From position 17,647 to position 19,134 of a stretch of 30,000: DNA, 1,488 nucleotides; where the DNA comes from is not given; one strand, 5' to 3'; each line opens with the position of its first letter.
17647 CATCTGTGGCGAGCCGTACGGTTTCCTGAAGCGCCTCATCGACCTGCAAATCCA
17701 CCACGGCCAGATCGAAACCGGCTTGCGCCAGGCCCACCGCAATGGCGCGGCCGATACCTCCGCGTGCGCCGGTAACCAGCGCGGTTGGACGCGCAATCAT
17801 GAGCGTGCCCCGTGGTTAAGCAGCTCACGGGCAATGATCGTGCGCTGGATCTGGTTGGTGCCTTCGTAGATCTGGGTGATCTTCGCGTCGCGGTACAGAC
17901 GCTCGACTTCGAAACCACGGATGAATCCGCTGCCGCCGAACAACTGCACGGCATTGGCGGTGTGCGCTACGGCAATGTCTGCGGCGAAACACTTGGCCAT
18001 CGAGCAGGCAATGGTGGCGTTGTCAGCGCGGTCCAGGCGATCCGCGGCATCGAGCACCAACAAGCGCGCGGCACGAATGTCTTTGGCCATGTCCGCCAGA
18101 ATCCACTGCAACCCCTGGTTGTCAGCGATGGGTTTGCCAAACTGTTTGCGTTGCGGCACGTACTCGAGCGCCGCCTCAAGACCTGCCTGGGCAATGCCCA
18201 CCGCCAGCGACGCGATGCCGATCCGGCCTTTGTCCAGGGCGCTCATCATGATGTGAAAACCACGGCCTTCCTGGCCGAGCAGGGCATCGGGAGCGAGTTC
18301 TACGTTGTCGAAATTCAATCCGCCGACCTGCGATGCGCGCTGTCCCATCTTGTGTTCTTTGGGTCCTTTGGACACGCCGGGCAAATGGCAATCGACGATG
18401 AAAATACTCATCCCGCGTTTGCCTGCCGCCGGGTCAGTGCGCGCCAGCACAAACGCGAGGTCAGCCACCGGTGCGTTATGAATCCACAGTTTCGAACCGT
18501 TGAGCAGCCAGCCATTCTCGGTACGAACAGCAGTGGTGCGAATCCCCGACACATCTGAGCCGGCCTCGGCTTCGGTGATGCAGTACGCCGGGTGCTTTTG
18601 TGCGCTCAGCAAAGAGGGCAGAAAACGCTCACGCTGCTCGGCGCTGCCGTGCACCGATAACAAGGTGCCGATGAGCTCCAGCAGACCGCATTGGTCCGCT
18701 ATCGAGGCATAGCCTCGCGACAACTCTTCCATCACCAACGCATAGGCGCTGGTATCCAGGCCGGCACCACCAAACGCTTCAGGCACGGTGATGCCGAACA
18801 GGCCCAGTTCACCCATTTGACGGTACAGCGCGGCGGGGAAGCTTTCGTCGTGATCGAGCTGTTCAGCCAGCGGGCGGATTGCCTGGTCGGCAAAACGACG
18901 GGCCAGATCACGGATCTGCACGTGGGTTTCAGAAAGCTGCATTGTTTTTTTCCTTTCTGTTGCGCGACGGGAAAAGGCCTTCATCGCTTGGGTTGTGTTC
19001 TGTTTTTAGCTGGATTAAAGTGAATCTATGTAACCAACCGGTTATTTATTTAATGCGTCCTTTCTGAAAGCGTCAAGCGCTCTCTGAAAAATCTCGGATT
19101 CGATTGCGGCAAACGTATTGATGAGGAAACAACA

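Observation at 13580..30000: An unassigned hybrid catabolic cluster joining sugar-type uptake, alcohol/aldehyde oxidation, CoA-thioester chemistry, DUF993/TIM-barrel enzymes and a dedicated ETF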

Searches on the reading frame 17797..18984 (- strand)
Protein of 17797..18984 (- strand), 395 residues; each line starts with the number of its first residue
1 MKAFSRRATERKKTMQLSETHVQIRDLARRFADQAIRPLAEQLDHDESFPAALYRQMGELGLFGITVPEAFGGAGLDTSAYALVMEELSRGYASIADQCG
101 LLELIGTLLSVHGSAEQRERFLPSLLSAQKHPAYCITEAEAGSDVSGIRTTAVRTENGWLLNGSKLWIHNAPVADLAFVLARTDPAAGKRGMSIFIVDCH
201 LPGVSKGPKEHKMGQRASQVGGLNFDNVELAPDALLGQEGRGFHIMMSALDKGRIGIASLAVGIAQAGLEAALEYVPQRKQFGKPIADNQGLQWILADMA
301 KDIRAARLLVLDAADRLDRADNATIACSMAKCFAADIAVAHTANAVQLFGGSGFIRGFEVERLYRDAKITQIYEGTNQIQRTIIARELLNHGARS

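Call 3: search_protein_families(library=pfam, proteins=[window:17797-18984:-])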
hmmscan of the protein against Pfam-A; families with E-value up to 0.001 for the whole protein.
window:17797-18984:- (395 aa): 5 families
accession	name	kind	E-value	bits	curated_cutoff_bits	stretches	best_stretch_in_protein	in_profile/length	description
PF00441.29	Acyl-CoA_dh_1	-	1.3e-48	165.4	22.4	1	240-389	1-150/150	Acyl-CoA dehydrogenase, C-terminal domain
PF02771.21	Acyl-CoA_dh_N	-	9.8e-32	110.1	22.9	1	18-127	1-111/113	Acyl-CoA dehydrogenase, N-terminal domain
PF02770.24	Acyl-CoA_dh_M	-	1.1e-24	86.8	33.3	1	133-228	1-97/97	Acyl-CoA dehydrogenase, middle domain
PF08028.16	Acyl-CoA_dh_2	-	9.1e-24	84.7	22.7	1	255-377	1-133/134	Acyl-CoA dehydrogenase, C-terminal domain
PF22924.1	ACOX_C_alpha1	-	1.1e-05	25.7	27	1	315-388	95-168/169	Acyl-CoA oxidase, C-alpha1 domain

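Call 6: search_protein_families(library=ncbifam, proteins=[window:17797-18984:-])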
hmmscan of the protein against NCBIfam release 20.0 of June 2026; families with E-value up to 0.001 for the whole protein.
window:17797-18984:- (395 aa): 22 families
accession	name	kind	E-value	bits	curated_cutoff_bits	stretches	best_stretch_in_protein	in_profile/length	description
NF042972.1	AcrlCoAredClosAcrC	equivalog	1.1e-110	369.9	640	1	15-389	3-377/378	acryloyl-CoA reductase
NF043006.1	CyhCrbnylCoADH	equivalog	1.5e-91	307.2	650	1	25-391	12-378/380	cyclohexane-1-carbonyl-CoA dehydrogenase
NF058590.1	AcCoDHFadEBacil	equivalog_domain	8.6e-83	278.8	600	1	16-391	20-413/586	acyl-CoA dehydrogenase FadE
NF042439.1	SulpropCoADesulf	equivalog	2.7e-81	273.2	600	1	26-390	2-372/379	3-sulfinopropanoyl-CoA desulfinase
NF045552.1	GlutCoADH_Des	equivalog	6e-81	272.6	470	1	15-389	3-380/387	glutaryl-CoA dehydrogenase Acd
NF045652.1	ProlPCPDhRedW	equivalog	1.1e-74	251.6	650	1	23-388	6-373/376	L-prolyl-[peptidyl-carrier protein] dehydrogenase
NF053553.1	prodigi_MBC_PigA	equivalog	1.2e-66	225.5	500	1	15-388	3-379/381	prodigiosin MBC biosynthesis dehydrogenase PigA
TIGR03207.1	cyc_hxne_CoA_dh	equivalog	1e-65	221.9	575.35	1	17-387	1-370/372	cyclohexanecarboxyl-CoA dehydrogenase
NF008997.0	PRK12341.1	equivalog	7.5e-60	203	537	1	41-390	30-378/382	acyl-CoA dehydrogenase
NF002885.1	PRK03354.1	equivalog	2.4e-51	174.9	540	1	41-389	30-374/378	crotonobetainyl-CoA dehydrogenase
NF052270.1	Staph_DH_FadE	equivalog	6.7e-48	163.4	600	1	15-393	19-398/400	acyl-CoA dehydrogenase FadE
TIGR03203.1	pimD_small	equivalog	6.4e-34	117.6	652.7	1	50-365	39-353/378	pimeloyl-CoA dehydrogenase small subunit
NF007000.1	PRK09463.1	subfamily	1e-33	116.6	600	1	45-384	70-430/726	acyl-CoA dehydrogenase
TIGR03204.1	pimC_large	equivalog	1e-29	103.7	623.85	1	54-386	46-390/395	pimeloyl-CoA dehydrogenase large subunit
NF049984.1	Rv1679_FadE16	equivalog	4e-29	102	600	1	37-376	13-353/371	Rv1679 family acyl-CoA dehydrogenase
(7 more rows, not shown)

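Call 32: search_solved_structures(query=window:17797-18942:-, max_evalue=1e-60)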
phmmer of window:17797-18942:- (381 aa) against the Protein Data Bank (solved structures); distinct sequences matched with E-value up to 1e-60: 38.
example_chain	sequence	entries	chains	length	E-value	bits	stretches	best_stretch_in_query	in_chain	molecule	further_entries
5lnx_A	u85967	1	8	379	1.6e-98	333.3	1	2-376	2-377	Acyl-CoA dehydrogenase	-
3pfd_A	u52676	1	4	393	1.1e-92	314.1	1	2-375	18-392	Acyl-CoA dehydrogenase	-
4n5f_A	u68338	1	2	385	2.3e-91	309.7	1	5-374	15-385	Putative acyl-CoA dehydrogenase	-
5ol2_C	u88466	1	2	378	1e-89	304.3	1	6-375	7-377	Acyl-CoA dehydrogenase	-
3nf4_A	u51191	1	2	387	1e-88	301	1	7-374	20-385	acyl-CoA dehydrogenase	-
8i4p_A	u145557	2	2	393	3e-87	296.2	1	4-376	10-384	Acyl-CoA dehydrogenase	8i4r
7w0j_A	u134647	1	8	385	3.6e-87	296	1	4-376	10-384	Acyl-CoA dehydrogenase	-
1jqi_A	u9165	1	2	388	1.5e-86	293.9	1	2-376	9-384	short chain acyl-CoA dehydrogenase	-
6fah_C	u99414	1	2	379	2e-86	293.5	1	2-375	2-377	Caffeyl-CoA reductase-Etf complex subunit CarC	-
4m9a_A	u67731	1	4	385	2.8e-86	293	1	6-374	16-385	Acyl-CoA dehydrogenase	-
7y0a_A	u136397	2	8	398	4e-86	292.5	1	2-376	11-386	Short-chain specific acyl-CoA dehydrogenase, mitochondrial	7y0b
8sgs_A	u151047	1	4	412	4.8e-86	292.3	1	2-376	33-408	Short-chain specific acyl-CoA dehydrogenase, mitochondrial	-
2vig_A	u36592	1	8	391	2.3e-85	290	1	2-376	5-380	SHORT-CHAIN SPECIFIC ACYL-COA DEHYDROGENASE,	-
4l1f_A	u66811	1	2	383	8.3e-85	288.2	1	3-376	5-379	Acyl-CoA dehydrogenase domain protein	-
2dvl_A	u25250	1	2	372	3.6e-84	286.1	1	4-375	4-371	Acyl-CoA dehydrogenase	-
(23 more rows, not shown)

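Call 71: find_homologous_proteins(query=window:17797-18942:-, max_evalue=1e-60)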
Query window:17797-18942:- (381 aa): 7926 proteins with E <= 1e-60 among 8000 candidates; the best 120 are listed.
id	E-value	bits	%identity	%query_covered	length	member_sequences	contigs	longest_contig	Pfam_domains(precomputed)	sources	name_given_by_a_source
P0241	4.5e-242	820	97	100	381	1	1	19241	PF02770.25,PF22924.2,PF00441.30,PF08028.17,PF02771.22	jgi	jgi:alkylation response protein AidB-like acyl-CoA dehydrogenase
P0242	2.6e-240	815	96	100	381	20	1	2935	PF02770.25,PF22924.2,PF00441.30,PF08028.17,PF02771.22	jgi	jgi:alkylation response protein AidB-like acyl-CoA dehydrogenase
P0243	6.5e-240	813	96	100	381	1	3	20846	PF02770.25,PF22924.2,PF00441.30,PF08028.17,PF02771.22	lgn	-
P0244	1.2e-239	812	96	100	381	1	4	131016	PF02770.25,PF22924.2,PF00441.30,PF08028.17,PF02771.22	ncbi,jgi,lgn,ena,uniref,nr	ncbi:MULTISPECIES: acyl-CoA dehydrogenase family protein [Pseudomonas]|jgi:alkylation response prote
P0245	1.2e-239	812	96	100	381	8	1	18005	PF02770.25,PF22924.2,PF00441.30,PF08028.17,PF02771.22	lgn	-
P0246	7.7e-239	810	96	100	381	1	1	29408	PF02770.25,PF22924.2,PF00441.30,PF08028.17,PF02771.22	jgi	jgi:alkylation response protein AidB-like acyl-CoA dehydrogenase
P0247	8.8e-239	810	95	100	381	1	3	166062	PF02770.25,PF22924.2,PF00441.30,PF08028.17,PF02771.22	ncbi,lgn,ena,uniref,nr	ncbi:acyl-CoA dehydrogenase domain-containing protein [Pseudomonas sp. FH4]|uniref:acyl-CoA dehydrog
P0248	2.6e-235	798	94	100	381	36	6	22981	PF02770.25,PF22924.2,PF00441.30,PF08028.17,PF02771.22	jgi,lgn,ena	-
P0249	4.5e-227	771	91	100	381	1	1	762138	PF02770.25,PF22924.2,PF00441.30,PF08028.17,PF02771.22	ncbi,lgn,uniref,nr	ncbi:acyl-CoA dehydrogenase family protein [Pseudomonas sp. SWRI74]|uniref:Acyl-CoA dehydrogenase fa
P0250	7.0e-227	770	91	100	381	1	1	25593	PF02770.25,PF22924.2,PF00441.30,PF08028.17,PF02771.22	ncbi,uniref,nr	ncbi:acyl-CoA dehydrogenase [Pseudomonas sp. GM78]|uniref:acyl-CoA dehydrogenase family protein n=1 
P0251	3.8e-226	768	90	100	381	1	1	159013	PF02770.25,PF22924.2,PF00441.30,PF08028.17,PF02771.22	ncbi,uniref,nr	ncbi:acyl-CoA dehydrogenase family protein [Pseudomonas sp. R5(2019)]|uniref:acyl-CoA dehydrogenase 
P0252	6.2e-225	764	90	100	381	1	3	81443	PF02770.25,PF22924.2,PF00441.30,PF08028.17,PF02771.22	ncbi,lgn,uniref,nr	ncbi:acyl-CoA dehydrogenase family protein [Pseudomonas sp. CHM02]|uniref:acyl-CoA dehydrogenase fam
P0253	6.9e-225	764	90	100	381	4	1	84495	PF02770.25,PF22924.2,PF00441.30,PF08028.17,PF02771.22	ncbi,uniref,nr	ncbi:acyl-CoA dehydrogenase [Pseudomonas daroniae]|uniref:3-sulfinopropanoyl-CoA desulfinase n=1 Tax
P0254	1.4e-224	763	90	100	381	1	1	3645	PF02770.25,PF22924.2,PF00441.30,PF08028.17,PF02771.22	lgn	-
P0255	3.5e-224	762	90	100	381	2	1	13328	PF02770.25,PF22924.2,PF00441.30,PF08028.17,PF02771.22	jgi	jgi:alkylation response protein AidB-like acyl-CoA dehydrogenase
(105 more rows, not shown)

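Call 84: search_dna_similar(query=window:17797-18942:-, collection=plasmids, mode=protein, max_evalue=1e-100, max_rows=40)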
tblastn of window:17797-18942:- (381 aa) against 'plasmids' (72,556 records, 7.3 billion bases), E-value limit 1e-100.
Records with a match: 65; places in all: 65; records where one place covers at least 80% of the query: 65.
Best place of each record, by identity: 60-80% 64; <60% 1.
By first word of the organism name: Sinorhizobium 46; Rhizobium 5; Ensifer 5; Paracoccus 3; Sagittula 2; Paraburkholderia 1; Roseateles 1; Janthinobacterium 1; Rhodococcus 1.
By predicted mobility (MOB-suite, as given by PLSDB): conjugative 48; non-mobilizable 16; mobilizable 1.
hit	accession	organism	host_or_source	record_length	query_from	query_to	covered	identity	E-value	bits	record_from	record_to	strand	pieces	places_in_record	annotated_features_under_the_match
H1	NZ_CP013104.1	Paraburkholderia caribensis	-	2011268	1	379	99%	79.9%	0e+0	599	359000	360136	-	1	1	none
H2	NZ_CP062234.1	Rhizobium sp. TH2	Sainfoin,pure bacterial culture,Nodule ...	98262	1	380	100%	73.9%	8e-180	561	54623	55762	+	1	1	acyl-CoA dehydrogenase family protein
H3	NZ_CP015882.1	Ensifer adhaerens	silty clay loam soil (pH 6.1)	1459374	1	381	100%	72.7%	4e-175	547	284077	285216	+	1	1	none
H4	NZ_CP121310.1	Ensifer adhaerens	bacterial colony,soil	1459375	1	381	100%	72.7%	4e-175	547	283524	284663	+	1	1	none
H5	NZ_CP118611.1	Ensifer adhaerens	Pure isolate,Rhizosphere of Cyperus ...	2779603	1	381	100%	72.7%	1e-174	546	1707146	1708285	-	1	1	none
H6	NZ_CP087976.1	Rhizobium sp. RCAM05350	cell culture,fouling of walls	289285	1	380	100%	72.6%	4e-143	557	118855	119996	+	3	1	none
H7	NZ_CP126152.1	Sagittula sp. MA-2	Cell culture,Coastal seawater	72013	1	378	99%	73.0%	9e-175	546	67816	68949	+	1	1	acyl-CoA dehydrogenase family protein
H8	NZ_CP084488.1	Ensifer adhaerens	cellculture,soil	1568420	1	381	100%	72.4%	2e-174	545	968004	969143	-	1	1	none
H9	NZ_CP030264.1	Ensifer adhaerens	Zea mays,whole organism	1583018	1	381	100%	72.4%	3e-174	545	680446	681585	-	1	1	none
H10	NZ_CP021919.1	Sagittula sp. P11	cell culture,sulfidic waters (60 m) ...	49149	1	378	99%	72.8%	2e-174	545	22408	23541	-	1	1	acyl-CoA dehydrogenase family protein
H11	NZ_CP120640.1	Rhizobium sp. 32-5/1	Vicia cracca,cell cilture,root nodule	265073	1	380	100%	72.4%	7e-176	550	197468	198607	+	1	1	acyl-CoA dehydrogenase family protein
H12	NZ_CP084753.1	Roseateles sp. XES5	Xenopus laevis,bacterial culture,swab ...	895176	1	381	100%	72.2%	2e-172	540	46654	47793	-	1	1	acyl-CoA dehydrogenase family protein | 3-ketoacyl-ACP reductase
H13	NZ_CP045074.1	Paracoccus kondratievae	genome assembly,the fermentation ...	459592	1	381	100%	71.4%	6e-172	538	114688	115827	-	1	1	acyl-CoA dehydrogenase family protein | 3-ketoacyl-ACP reductase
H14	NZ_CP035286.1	Paracoccus versutus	whole organism,soil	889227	1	381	100%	71.1%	3e-171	536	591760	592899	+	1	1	acyl-CoA dehydrogenase family protein | 3-ketoacyl-ACP reductase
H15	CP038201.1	Paracoccus ferrooxidans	single cell,bioreactor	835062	1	381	100%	71.1%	3e-171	536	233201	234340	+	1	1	acyl-CoA dehydrogenase | 3-ketoacyl-ACP reductase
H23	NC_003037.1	Sinorhizobium meliloti 1021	-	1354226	1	381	100%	70.9%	2e-168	528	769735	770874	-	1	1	none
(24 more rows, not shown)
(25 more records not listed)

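Call 85: get_annotated_region(hit=H23, flank=14000)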
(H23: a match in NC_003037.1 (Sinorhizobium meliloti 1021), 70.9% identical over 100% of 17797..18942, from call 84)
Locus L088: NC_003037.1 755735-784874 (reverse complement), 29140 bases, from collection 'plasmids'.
description: Sinorhizobium meliloti 1021 plasmid pSymA, complete sequence
organism: Sinorhizobium meliloti 1021 (NCBI taxid 266834)
taxonomy: Bacteria; Pseudomonadota; Alphaproteobacteria; Hyphomicrobiales; Rhizobiaceae; Sinorhizobium; Sinorhizobium meliloti; Sinorhizobium meliloti 1021
host: -; source: -; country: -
typing (MOB-suite, as given by PLSDB): conjugative; relaxase MOBQ; mating-pair formation MPF_T
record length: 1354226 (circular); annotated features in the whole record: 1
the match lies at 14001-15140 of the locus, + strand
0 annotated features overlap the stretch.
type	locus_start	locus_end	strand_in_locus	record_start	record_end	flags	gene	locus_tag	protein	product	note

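Call 101: search_protein_families(library=pfam, proteins=[L088:19763-20734:-, L088:20651-22009:+, L088:22126-22788:-, L088:22250-23608:+, L088:22840-23766:-, L088:23622-25184:+, L088:25353-26768:+, L088:26540-28873:-, L088:7489-7944:-, L088:20858-21727:-])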
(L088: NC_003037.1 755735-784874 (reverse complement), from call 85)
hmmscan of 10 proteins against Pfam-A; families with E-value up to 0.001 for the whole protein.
L088:19763-20734:- (323 aa): 3 families
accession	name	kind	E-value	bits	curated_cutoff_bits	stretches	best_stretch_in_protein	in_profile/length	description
PF03466.25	LysR_substrate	-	4.1e-24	85.6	28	1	119-316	4-205/209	LysR substrate binding domain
PF00126.33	HTH_1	-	3e-15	56.3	26.6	1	35-94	2-59/60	Bacterial regulatory helix-turn-helix protein, lysR family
PF13556.12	HTH_30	-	0.00045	20.4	27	0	45-77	10-43/59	PucR C-terminal helix-turn-helix domain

L088:20651-22009:+ (452 aa): 2 families
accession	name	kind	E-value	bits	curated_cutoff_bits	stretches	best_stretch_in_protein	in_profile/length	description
PF01266.30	DAO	-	3.3e-53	181.9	27.9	1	73-427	2-353/353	FAD dependent oxidoreductase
PF00890.30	FAD_binding_2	-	8.6e-09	35.5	20.4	1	73-292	2-211/414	FAD binding domain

L088:22126-22788:- (220 aa): 0 families

L088:22250-23608:+ (452 aa): 11 families
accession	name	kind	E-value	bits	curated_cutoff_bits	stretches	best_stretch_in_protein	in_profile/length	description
PF07992.20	Pyr_redox_2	-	6.7e-14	52.4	26.1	1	7-276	2-249/291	Pyridine nucleotide-disulphide oxidoreductase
PF12831.13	FAD_oxidored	-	6.1e-12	46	27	1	7-47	1-41/416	FAD dependent oxidoreductase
PF13450.12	NAD_binding_8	-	1.6e-08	35.1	21.9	1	10-51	1-42/68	NAD(P)-binding Rossmann-like domain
PF00890.30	FAD_binding_2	-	2.4e-08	34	20.4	1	7-45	1-39/414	FAD binding domain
PF01266.30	DAO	-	3.3e-08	33.9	27.9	1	7-46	1-41/353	FAD dependent oxidoreductase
PF01946.23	Thi4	-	6e-07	29.4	26.2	1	3-44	15-57/235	Thi4 family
PF03486.20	HI0933_like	-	7.8e-07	29.2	50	1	7-42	2-37/244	HI0933-like protein Rossmann domain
PF01134.28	GIDA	-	1.3e-06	28.2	22.1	1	7-37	1-31/391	Glucose inhibited division protein A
PF13738.12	Pyr_redox_3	-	0.00019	21.2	30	1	9-49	1-41/305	Pyridine nucleotide-disulphide oxidoreductase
PF01494.25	FAD_binding_3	-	0.00036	20.3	22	1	5-37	1-33/349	FAD binding domain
PF05834.18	Lycopene_cycl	-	0.00095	18.8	23.4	1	7-40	1-36/380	Lycopene cyclase protein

L088:22840-23766:- (308 aa): 0 families

L088:23622-25184:+ (520 aa): 1 family
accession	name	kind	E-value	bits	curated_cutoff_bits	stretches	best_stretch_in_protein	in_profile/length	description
PF00496.27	SBP_bac_5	-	2.2e-76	257.8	32.4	1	95-412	2-341/368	Bacterial extracellular solute-binding proteins, family 5 Middle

L088:25353-26768:+ (471 aa): 1 family
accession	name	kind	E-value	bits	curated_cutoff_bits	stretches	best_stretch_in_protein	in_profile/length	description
PF01425.27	Amidase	-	1.1e-88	298.7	27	1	25-431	1-445/445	Amidase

L088:26540-28873:- (777 aa): 0 families

L088:7489-7944:- (151 aa): 0 families

L088:20858-21727:- (289 aa): 0 families

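Call 107: get_annotated_region(hit=H14, flank=13000)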
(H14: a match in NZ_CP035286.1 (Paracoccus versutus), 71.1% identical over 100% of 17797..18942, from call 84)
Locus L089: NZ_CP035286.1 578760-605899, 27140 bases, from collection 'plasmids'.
description: Paracoccus versutus strain UW1 plasmid pTAV3, complete sequence
organism: Paracoccus versutus (NCBI taxid 34007)
taxonomy: Bacteria; Pseudomonadota; Alphaproteobacteria; Rhodobacterales; Paracoccaceae; Paracoccus; Paracoccus versutus
host: -; source: whole organism,soil; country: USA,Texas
typing (MOB-suite, as given by PLSDB): non-mobilizable; replicon rep_cluster_229
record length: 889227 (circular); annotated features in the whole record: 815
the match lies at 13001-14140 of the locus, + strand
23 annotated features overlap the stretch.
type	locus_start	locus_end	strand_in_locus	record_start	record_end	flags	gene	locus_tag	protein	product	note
CDS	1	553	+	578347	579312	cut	-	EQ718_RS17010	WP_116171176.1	ABC transporter permease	-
CDS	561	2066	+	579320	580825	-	-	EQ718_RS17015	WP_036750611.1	sugar ABC transporter ATP-binding protein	-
CDS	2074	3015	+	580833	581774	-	-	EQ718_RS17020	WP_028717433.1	ABC transporter permease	GO:0008643 - carbohydrate transport [Evidence IEA]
CDS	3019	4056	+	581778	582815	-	-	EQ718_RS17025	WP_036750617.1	alcohol dehydrogenase catalytic domain-containing protein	-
CDS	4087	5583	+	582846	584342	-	-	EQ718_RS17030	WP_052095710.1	aldehyde dehydrogenase family protein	-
CDS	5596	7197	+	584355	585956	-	-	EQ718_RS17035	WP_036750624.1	GMC family oxidoreductase N-terminal domain-containing protein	-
CDS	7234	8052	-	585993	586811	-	-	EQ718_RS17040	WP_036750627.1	aldo/keto reductase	-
CDS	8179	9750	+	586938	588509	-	-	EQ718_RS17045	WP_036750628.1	acyl CoA:acetate/3-ketoacid CoA transferase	-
CDS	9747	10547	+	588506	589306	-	-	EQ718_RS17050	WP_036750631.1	enoyl-CoA hydratase/isomerase family protein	-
CDS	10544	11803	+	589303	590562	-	-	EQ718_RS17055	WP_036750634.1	glycerate kinase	-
CDS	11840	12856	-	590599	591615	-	-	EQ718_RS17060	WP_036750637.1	aldo/keto reductase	-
CDS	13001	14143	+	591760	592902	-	-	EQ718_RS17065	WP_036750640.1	acyl-CoA dehydrogenase family protein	-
CDS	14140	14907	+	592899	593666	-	-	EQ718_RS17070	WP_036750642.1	3-ketoacyl-ACP reductase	-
CDS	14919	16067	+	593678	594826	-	-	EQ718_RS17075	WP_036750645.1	dihydrodipicolinate synthase family protein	-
CDS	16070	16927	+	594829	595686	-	-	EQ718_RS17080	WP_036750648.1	sugar phosphate isomerase/epimerase family protein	-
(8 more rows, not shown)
